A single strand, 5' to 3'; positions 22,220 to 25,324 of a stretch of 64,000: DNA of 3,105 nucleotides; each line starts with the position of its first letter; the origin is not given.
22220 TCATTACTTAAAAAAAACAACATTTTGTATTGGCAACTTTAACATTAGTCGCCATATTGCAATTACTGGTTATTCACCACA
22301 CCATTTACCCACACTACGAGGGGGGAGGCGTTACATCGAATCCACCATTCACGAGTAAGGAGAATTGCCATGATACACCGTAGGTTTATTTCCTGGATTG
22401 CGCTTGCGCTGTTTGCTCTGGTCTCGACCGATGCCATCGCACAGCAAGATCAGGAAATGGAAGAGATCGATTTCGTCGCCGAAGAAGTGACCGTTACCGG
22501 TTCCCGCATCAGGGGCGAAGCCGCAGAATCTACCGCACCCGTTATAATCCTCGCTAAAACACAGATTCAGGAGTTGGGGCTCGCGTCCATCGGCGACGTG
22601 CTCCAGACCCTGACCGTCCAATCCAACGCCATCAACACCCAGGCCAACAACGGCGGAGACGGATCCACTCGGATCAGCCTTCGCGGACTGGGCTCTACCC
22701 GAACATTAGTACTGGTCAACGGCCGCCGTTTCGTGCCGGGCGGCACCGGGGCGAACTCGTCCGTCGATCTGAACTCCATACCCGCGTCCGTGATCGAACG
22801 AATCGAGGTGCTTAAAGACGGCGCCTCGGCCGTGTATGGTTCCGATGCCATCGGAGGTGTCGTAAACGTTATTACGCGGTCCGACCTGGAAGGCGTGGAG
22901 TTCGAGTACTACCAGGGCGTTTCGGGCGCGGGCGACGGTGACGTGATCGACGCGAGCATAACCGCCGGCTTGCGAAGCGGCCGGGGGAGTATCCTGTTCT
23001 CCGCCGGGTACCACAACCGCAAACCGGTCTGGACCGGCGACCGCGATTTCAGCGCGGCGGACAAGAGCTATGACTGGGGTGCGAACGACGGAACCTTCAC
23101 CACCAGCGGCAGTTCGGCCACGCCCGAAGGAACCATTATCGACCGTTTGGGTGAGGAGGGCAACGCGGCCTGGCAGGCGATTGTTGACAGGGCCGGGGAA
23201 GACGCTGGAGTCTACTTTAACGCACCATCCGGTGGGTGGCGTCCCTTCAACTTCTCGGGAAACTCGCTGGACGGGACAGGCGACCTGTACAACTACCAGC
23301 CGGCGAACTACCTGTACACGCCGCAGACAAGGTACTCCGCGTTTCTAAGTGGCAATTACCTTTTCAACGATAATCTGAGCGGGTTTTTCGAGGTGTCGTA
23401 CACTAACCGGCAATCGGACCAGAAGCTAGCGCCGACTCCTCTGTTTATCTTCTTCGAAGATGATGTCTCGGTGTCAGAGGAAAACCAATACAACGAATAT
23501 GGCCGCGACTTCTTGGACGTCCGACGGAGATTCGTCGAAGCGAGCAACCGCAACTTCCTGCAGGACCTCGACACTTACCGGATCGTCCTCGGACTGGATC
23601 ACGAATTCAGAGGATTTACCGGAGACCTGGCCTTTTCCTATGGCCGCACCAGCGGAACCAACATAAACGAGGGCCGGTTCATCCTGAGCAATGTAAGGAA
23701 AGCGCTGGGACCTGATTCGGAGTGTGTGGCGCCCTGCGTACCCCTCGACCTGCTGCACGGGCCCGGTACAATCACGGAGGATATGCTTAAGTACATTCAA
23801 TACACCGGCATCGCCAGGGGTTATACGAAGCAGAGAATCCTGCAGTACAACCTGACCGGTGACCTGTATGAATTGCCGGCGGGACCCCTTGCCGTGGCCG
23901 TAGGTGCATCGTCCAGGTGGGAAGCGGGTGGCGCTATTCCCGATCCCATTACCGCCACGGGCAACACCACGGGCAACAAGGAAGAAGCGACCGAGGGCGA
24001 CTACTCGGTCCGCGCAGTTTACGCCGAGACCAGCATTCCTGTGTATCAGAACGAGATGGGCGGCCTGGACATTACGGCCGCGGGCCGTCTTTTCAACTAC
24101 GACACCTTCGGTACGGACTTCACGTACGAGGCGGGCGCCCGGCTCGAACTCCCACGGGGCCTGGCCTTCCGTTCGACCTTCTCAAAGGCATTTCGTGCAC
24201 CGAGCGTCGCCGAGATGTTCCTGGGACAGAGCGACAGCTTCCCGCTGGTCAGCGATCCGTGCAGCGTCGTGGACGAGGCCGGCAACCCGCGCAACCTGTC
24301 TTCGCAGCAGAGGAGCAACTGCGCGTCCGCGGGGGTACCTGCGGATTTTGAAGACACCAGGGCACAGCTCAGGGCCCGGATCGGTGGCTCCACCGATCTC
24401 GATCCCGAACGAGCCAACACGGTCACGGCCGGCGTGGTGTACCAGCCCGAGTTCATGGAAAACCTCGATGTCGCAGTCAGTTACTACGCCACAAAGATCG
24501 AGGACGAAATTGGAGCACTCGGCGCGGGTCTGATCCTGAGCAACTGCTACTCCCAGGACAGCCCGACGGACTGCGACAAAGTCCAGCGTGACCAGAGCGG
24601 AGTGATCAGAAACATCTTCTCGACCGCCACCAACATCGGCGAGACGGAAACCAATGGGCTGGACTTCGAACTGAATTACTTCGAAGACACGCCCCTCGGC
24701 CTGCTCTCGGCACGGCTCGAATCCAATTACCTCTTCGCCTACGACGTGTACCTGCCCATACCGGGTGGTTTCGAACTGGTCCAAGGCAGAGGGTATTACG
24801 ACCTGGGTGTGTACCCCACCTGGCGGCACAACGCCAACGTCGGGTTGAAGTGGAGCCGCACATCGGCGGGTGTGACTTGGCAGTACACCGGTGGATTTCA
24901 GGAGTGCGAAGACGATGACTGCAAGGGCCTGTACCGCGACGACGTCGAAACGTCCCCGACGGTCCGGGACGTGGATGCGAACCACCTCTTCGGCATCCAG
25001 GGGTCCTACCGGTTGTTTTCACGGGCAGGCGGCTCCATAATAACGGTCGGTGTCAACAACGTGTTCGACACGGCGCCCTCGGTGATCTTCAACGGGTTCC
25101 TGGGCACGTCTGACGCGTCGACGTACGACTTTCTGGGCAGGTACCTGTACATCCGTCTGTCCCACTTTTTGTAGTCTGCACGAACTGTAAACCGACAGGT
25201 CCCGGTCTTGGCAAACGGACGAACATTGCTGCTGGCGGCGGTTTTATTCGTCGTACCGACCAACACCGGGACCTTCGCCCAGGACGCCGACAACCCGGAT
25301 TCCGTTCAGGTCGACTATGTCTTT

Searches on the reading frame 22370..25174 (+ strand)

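Call 12: search_protein_families(library=pfam, proteins=[window:22370-25174:+])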
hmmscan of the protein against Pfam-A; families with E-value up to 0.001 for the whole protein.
window:22370-25174:+ (934 aa): 2 families
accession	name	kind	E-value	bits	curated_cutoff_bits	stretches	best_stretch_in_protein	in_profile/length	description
PF00593.30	TonB_dep_Rec_b-barrel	-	9.4e-31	108.6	27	1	391-898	50-436/436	TonB dependent receptor-like, beta-barrel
PF07715.20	Plug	-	1.4e-22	80.7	23.9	1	52-164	3-107/107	TonB-dependent Receptor Plug Domain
